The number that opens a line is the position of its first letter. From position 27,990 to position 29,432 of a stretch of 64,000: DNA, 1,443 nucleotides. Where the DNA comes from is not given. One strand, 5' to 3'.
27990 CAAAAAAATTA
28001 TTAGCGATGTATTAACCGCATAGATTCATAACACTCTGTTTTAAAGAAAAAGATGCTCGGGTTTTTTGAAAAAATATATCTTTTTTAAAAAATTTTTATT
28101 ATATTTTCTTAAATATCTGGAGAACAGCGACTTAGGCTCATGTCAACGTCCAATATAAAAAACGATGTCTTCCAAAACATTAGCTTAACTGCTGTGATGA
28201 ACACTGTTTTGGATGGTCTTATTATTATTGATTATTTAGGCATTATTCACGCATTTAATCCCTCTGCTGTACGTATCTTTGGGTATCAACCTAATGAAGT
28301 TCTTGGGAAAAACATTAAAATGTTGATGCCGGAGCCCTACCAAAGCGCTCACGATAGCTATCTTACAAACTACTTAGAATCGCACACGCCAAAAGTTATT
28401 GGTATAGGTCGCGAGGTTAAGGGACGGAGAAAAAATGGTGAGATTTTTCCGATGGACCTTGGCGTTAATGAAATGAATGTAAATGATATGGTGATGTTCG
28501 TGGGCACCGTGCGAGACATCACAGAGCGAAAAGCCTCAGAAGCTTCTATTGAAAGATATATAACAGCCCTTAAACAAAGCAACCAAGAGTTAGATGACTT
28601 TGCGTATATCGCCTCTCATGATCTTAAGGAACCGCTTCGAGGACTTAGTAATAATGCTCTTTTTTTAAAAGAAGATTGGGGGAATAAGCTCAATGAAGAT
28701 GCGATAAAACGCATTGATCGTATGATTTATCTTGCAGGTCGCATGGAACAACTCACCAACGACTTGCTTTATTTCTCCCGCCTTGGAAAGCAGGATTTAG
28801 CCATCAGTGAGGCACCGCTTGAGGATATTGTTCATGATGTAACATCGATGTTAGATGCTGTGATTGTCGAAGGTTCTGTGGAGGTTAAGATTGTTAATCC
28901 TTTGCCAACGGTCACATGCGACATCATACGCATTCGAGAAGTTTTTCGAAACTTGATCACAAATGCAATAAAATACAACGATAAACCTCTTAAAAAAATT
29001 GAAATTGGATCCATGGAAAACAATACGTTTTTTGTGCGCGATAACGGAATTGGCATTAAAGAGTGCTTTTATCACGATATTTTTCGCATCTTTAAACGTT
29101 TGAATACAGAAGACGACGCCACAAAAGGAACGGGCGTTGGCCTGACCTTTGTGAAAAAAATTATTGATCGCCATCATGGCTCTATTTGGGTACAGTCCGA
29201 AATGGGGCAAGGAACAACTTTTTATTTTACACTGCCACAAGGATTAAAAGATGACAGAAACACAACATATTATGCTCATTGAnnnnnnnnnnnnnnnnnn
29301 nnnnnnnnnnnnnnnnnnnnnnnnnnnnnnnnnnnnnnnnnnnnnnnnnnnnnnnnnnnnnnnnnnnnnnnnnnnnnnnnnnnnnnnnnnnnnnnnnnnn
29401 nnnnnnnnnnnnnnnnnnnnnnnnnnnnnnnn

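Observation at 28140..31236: FixL-type heme-PAS kinase wired into a four-protein phosphorelay with no output domain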

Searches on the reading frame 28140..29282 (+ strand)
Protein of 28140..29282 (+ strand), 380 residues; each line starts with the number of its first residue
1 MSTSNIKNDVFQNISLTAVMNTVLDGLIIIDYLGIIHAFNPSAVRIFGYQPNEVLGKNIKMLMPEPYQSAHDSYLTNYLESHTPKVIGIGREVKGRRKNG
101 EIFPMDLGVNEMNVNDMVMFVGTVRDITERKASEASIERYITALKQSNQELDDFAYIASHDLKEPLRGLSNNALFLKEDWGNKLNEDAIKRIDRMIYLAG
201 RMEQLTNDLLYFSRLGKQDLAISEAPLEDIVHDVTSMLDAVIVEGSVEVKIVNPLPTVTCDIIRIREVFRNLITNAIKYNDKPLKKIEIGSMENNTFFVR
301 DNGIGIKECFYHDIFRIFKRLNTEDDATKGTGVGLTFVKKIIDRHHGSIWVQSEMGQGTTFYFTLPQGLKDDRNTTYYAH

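Call 3: search_protein_families(library=pfam, proteins=[window:28140-29282:+], max_evalue=0.01)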
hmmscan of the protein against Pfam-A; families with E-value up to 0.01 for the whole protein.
window:28140-29282:+ (380 aa): 8 families
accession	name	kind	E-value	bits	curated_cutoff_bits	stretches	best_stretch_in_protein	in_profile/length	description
PF02518.31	HATPase_c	-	5.4e-24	85.2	26.4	1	261-367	2-109/111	Histidine kinase-, DNA gyrase B-, and HSP90-like ATPase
PF13426.13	PAS_9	-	1e-12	48.7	27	1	25-129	2-103/103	PAS domain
PF00989.32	PAS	-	5.7e-11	42.9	22.6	1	18-127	5-113/113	PAS fold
PF00512.31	HisKA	-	1.3e-09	38.4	26.9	1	151-216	2-64/66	His Kinase A (phospho-acceptor) domain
PF24820.1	Diguanyl_cycl_sensor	-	1e-05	25.9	28.1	1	20-126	2-109/109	Diguanylate cyclase-like sensor domain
PF13188.13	PAS_8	-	5.7e-05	23.3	21.8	1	17-68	4-52/65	PAS domain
PF08448.16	PAS_4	-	0.00015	22.4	23.1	1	25-131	6-109/110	PAS fold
PF14501.12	HATPase_c_5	-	0.00051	20.3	22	1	265-354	6-91/102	GHKL domain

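Call 4: search_protein_families(library=ncbifam, proteins=[window:28140-29282:+], max_evalue=0.01)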
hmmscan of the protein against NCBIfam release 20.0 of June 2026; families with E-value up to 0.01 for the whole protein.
window:28140-29282:+ (380 aa): 88 families (the best 25 are shown)
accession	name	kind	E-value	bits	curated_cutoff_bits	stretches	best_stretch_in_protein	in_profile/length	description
NF041777.1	sens_FixL_Rhizob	equivalog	3.3e-49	167.9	850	1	13-368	122-482/485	sensor protein FixL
NF047465.1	hybrid_HK_LvrA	exception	1e-46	159.4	1200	1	133-367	582-818/819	hybrid histidine kinase/response regulator LvrA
NF046044.1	PnpS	equivalog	1.9e-39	135.8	400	1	12-366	53-390/390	two-component system histidine kinase PnpS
NF008468.0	PRK11360.1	equivalog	1.2e-37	129.6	646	1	18-371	272-612/616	two-component system sensor histidine kinase AtoS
TIGR02966.1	phoR_proteo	equivalog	3.9e-36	124.7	334.2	1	17-364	9-332/333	phosphate regulon sensor histidine kinase PhoR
NF047874.1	MASE3_PAS_HK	subfamily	4.4e-34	118.3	560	1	16-373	267-631/655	MASE3 domain-containing sensor histidine kinase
NF006800.0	PRK09303.1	equivalog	9.6e-32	110.4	342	1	151-366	151-376/383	histidine kinase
NF033092.0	HK_WalK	equivalog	3.2e-30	105.3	725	1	16-366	260-593/594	cell wall metabolism sensor histidine kinase WalK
TIGR02956.1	TMAO_torS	equivalog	1.5e-29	102.7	676.5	1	157-366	470-681/967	TMAO reductase system sensor histidine kinase/response regulator TorS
NF045911.1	TCSHisKinNblS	equivalog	2.7e-28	98.7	1000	1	4-366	256-619/621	two-component system sensor histidine kinase NblS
NF041735.1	hist_kin_RppB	equivalog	7.8e-28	97.4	400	1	144-366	209-438/438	two-component system sensor histidine kinase RppB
NF008302.0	PRK11091.1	equivalog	8.9e-27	93.6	838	1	120-371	259-509/779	aerobic respiration two-component sensor histidine kinase ArcB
TIGR00229.1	sensory_box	domain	3.7e-26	91.7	22.9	1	16-135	7-124/126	PAS domain S-box protein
NF041593.1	histid_kinase_PdhS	equivalog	5.3e-26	90.8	2000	1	16-365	669-1033/1041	cell-division control histidine kinase PdhS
NF040691.1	MtrAB_MtrB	equivalog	2.7e-25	89.4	450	1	136-368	256-493/507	MtrAB system histidine kinase MtrB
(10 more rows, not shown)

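Call 5: search_solved_structures(query=window:28140-29282:+, show_alignments=4, max_evalue=0.00001)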
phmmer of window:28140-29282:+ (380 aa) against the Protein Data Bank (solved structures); distinct sequences matched with E-value up to 0.00001: 60.
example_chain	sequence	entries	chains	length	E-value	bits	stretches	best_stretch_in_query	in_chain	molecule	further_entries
9ys3_A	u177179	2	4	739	2.4e-44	155.1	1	132-368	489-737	Bacteriophytochrome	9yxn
8uph_A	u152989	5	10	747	2.5e-44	155.1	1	132-368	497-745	Bacteriophytochrome (Light-regulated signal transduction histidine kinase)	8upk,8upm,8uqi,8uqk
8f71_A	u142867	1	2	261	7.4e-39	137.1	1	136-372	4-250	Histidine kinase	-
1dp6_A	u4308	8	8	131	5e-30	108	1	15-138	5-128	FIXL PROTEIN | SENSOR PROTEIN FIXL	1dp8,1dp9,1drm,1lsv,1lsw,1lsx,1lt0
2cmn_A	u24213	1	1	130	1.1e-29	107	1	16-138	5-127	SENSOR PROTEIN FIXL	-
8js5_A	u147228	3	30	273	2.6e-29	105.7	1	15-139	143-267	Sensor protein FixL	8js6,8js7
1y28_A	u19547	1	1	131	3.5e-29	105.3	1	15-138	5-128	Sensor protein fixL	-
1xj4_A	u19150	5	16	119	2.9e-28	102.2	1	22-138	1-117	Sensor protein fixL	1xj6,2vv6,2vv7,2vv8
1xj2_A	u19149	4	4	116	1.4e-27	100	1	25-138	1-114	Sensor protein fixL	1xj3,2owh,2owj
1d06_A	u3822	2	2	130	1.2e-26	97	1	14-128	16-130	nitrogen fixation regulatory protein fixL | FIXL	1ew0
4jas_A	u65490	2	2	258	1.7e-25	93.2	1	141-370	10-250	Histidine kinase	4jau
6azr_A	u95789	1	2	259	3.9e-25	91.9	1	141-370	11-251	Sensor histidine kinase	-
5uht_A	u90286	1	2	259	4.1e-25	91.9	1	141-370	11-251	Sensor histidine kinase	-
3dge_A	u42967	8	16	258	4.2e-25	91.9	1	141-370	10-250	Sensor protein | Histidine kinase | Sensor histidine kinase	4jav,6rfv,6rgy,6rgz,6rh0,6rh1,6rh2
2c2a_A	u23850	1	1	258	4.3e-25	91.8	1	141-370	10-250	SENSOR HISTIDINE KINASE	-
4gcz_A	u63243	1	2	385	2.5e-23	86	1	39-368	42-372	Blue-light photoreceptor, Sensor protein fixL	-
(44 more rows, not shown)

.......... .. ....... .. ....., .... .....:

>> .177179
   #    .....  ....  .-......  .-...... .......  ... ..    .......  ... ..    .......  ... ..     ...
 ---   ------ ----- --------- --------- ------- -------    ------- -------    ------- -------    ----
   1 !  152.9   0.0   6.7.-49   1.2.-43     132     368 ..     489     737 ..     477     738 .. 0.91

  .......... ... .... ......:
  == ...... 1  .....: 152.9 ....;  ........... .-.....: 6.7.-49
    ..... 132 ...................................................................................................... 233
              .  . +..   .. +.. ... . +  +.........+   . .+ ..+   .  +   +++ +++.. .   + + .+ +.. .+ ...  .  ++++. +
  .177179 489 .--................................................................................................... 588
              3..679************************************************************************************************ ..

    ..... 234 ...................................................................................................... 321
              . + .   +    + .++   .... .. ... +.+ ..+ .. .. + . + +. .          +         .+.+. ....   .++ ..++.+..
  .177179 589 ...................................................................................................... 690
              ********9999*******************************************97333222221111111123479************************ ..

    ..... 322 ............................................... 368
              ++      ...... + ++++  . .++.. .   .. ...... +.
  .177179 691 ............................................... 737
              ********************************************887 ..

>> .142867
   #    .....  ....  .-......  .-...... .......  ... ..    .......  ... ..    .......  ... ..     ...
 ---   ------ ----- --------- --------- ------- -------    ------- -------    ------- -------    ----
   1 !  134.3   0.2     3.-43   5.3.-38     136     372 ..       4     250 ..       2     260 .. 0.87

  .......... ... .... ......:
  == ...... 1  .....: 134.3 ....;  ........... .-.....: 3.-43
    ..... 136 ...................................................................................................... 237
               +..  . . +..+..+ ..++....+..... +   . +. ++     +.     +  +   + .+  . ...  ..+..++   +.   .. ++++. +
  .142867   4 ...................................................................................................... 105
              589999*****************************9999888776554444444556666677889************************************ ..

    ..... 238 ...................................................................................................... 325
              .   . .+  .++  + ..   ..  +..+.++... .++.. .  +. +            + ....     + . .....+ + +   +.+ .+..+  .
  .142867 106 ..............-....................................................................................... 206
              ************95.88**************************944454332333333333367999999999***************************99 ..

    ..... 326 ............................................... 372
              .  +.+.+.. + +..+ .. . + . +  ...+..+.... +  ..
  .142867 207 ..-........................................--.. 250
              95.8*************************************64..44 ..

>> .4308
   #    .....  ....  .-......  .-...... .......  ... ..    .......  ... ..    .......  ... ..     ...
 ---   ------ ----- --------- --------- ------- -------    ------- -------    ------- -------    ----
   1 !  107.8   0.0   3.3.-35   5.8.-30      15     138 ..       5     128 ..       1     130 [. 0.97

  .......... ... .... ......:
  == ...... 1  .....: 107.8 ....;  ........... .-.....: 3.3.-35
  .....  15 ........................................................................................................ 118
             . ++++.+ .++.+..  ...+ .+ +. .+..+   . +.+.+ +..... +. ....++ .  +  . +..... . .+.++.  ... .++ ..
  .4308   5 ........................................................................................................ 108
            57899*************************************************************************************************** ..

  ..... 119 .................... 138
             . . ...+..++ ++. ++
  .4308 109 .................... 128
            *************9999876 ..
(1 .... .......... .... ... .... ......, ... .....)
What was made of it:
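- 28140..29282 (+): HK1: a soluble sensor histidine kinase. It has a FixL-like heme-PAS domain (aa ~13-135; His71 proximal ligand, Arg91 distal) and a bacteriophytochrome-type HisKA/HATPase transmitter (His160, N-, G1- and G2-boxes intact). The PAS domain matches BjFixL 1dp6 at E = 5e-30, and the transmitter matches bacteriophytochromes 8uph/9ys3 at E = 2e-44 and the RpBphP2 kinase 8f71 at 7e-39 (call 5).
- On FixL (NCBIfam NF041777, sensor protein FixL equivalog): The transmitter scores 155 bits against bacteriophytochromes and 86 bits against the FixL kinase in YF1, 4gcz (call 5).
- The PAS domain aligns gaplessly to the BjFixL heme domain at E = 5e-30 (call 5).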

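Call 8: find_homologous_proteins(query=window:28140-29282:+, max_evalue=1e-20)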
Query window:28140-29282:+ (380 aa): 7321 proteins with E <= 1e-20 among 8000 candidates; the best 120 are listed.
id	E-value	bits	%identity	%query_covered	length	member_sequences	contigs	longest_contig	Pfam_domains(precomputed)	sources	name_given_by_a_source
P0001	8.0e-243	823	62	92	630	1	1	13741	PF13596.13,PF08447.19,PF13426.14,PF13188.14,PF12860.14,PF24820.2,PF08448.17,PF02518.32,PF00512.32,PF00989.32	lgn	-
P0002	1.2e-240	816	100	95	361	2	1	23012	PF13426.14,PF02518.32,PF00512.32,PF00989.32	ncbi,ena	-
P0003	4.7e-234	794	62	92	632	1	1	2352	PF13596.13,PF08447.19,PF13426.14,PF13188.14,PF12860.14,PF24820.2,PF08448.17,PF02518.32,PF00512.32,PF00989.32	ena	-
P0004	3.0e-232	788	62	94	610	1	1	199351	PF13426.14,PF13188.14,PF12860.14,PF24820.2,PF08448.17,PF02518.32,PF00512.32,PF00989.32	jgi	jgi:two-component system, LuxR family, sensor kinase FixL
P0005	5.2e-215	732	55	92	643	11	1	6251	PF08447.19,PF13426.14,PF13188.14,PF12860.14,PF24820.2,PF08448.17,PF02518.32,PF00512.32,PF00989.32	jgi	jgi:two-component system, LuxR family, sensor kinase FixL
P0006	1.0e-208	711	56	92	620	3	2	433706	PF08447.19,PF13426.14,PF13188.14,PF25421.2,PF24820.2,PF08448.17,PF02518.32,PF00512.32,PF00989.32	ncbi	-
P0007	1.0e-206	704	57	92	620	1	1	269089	PF08447.19,PF13426.14,PF13188.14,PF25421.2,PF24820.2,PF08448.17,PF02518.32,PF00512.32,PF00989.32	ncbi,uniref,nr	ncbi:PAS domain S-box protein [Pelagicoccus sp. SDUM812002]|uniref:PAS domain S-box protein n=1 Tax=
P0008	1.3e-204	697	66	93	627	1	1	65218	PF08447.19,PF13426.14,PF13188.14,PF24820.2,PF08448.17,PF02518.32,PF00512.32,PF00989.32,PF25487.2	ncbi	-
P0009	2.5e-204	696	57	93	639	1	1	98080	PF08447.19,PF13426.14,PF21370.5,PF13188.14,PF24820.2,PF00948.27,PF08448.17,PF02518.32,PF00512.32,PF00989.32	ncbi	-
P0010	1.5e-200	684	64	94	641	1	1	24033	PF08447.19,PF13426.14,PF13188.14,PF12860.14,PF24820.2,PF08448.17,PF02518.32,PF00512.32,PF00989.32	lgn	-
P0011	8.4e-196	668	62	92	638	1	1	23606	PF08447.19,PF13426.14,PF13188.14,PF12860.14,PF24820.2,PF08448.17,PF02518.32,PF00512.32,PF00989.32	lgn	-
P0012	3.8e-194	663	61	92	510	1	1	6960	PF13596.13,PF08447.19,PF13426.14,PF13188.14,PF24820.2,PF08448.17,PF02518.32,PF00512.32,PF00989.32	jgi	-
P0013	2.4e-193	660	63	92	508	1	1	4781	PF13426.14,PF13188.14,PF24820.2,PF08448.17,PF02518.32,PF00512.32,PF00989.32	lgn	-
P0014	2.0e-192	657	65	92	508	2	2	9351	PF08447.19,PF13426.14,PF13188.14,PF24820.2,PF08448.17,PF02518.32,PF00512.32,PF00989.32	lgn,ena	-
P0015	7.2e-191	652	63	92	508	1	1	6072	PF13426.14,PF13188.14,PF24820.2,PF08448.17,PF02518.32,PF00512.32,PF00989.32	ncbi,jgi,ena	jgi:PAS domain S-box-containing protein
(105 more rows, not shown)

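Call 9: find_encoding_contigs(protein=P0002, flank=10000, max_places=3)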
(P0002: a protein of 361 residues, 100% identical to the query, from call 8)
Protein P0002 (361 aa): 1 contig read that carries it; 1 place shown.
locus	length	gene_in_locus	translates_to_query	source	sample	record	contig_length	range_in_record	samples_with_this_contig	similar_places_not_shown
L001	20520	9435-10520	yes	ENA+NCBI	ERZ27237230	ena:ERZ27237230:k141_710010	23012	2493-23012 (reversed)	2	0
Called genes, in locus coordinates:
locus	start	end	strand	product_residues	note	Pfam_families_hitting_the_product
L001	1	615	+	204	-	?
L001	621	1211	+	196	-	PF06835:LptC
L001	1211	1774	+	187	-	PF03968:LptD_N (faint)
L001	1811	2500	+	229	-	PF00702:Hydrolase, PF12710:HAD (weak), PF13419:HAD_2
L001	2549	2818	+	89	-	PF17209:Hfq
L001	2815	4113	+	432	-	PF13167:GTP-bdg_N, PF16360:GTP-bdg_M, PF01926:MMR_HSR1, PF19275:HflX_C (weak)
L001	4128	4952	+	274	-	-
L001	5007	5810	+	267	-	PF00149:Metallophos, PF13277:YmdB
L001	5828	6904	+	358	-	-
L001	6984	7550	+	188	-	PF01327:Pep_deformylase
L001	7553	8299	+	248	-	PF01209:Ubie_methyltran (weak), PF13489:Methyltransf_23, PF03848:TehB (weak), PF05175:MTS (faint), PF13847:Methyltransf_31, PF08241:Methyltransf_11, PF08242:Methyltransf_12, PF13649:Methyltransf_25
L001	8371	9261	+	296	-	PF01636:APH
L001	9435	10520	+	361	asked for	PF00989:PAS, PF13426:PAS_9, PF00512:HisKA, PF02518:HATPase_c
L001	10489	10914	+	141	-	PF00072:Response_reg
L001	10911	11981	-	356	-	PF00072:Response_reg, PF00512:HisKA (weak), PF02518:HATPase_c, PF14501:HATPase_c_5 (weak)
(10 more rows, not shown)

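Call 49: search_solved_structures(query=L016:3259-3969:-, max_evalue=0.01)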
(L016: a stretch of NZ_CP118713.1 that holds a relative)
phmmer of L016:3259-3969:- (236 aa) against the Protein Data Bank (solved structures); distinct sequences matched with E-value up to 0.01: 28.
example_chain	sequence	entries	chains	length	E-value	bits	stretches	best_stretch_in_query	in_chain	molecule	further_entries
4lfu_A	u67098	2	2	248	1.1e-15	60.8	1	130-235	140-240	Regulatory protein SdiA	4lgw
4y13_A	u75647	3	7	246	1.2e-15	60.7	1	130-235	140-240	Transcriptional regulator of ftsQAZ gene cluster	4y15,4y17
3szt_A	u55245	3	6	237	3.3e-12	49.5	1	158-233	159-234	Quorum-sensing control repressor | LuxR family transcriptional regulator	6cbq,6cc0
7r3g_B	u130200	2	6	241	1.1e-11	47.7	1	174-235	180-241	Regulatory protein RhlR | PROSS optimized variant of RhlR with 75 mutations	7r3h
7r3j_C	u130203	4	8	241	1.9e-11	47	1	174-234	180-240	Regulatory protein RhlR | RhlR protein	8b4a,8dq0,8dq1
7r3i_A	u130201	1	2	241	2.5e-11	46.5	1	174-234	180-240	PROSS optimized variant of RhlR with 61 mutations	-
7r3e_A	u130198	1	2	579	8.5e-11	44.8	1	174-234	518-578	2-aminobenzoylacetyl-CoA thioesterase,Regulatory protein RhlR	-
3qp6_A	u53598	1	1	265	2.8e-09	39.8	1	174-230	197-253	CviR transcriptional regulator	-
3qp5_A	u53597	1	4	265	4e-09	39.4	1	174-230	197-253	CviR transcriptional regulator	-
3kln_A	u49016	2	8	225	1.8e-06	30.7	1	164-229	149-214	Transcriptional regulator, LuxR family | Transcriptional regulator VpsT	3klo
7x1k_A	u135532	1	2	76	2.6e-06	30.2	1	174-235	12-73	Chemotaxis protein CheY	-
8vd6_A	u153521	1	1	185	3.1e-06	29.9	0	181-207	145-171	CAP REPEAT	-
5hev_A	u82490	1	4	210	5.2e-06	29.2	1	168-235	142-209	Response regulator protein VraR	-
6mwh_A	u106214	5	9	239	5.7e-06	29.1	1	175-236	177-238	Transcriptional regulator LasR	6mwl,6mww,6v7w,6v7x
6mvn_A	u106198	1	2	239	6e-06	29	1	175-236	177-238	Transcriptional regulator LasR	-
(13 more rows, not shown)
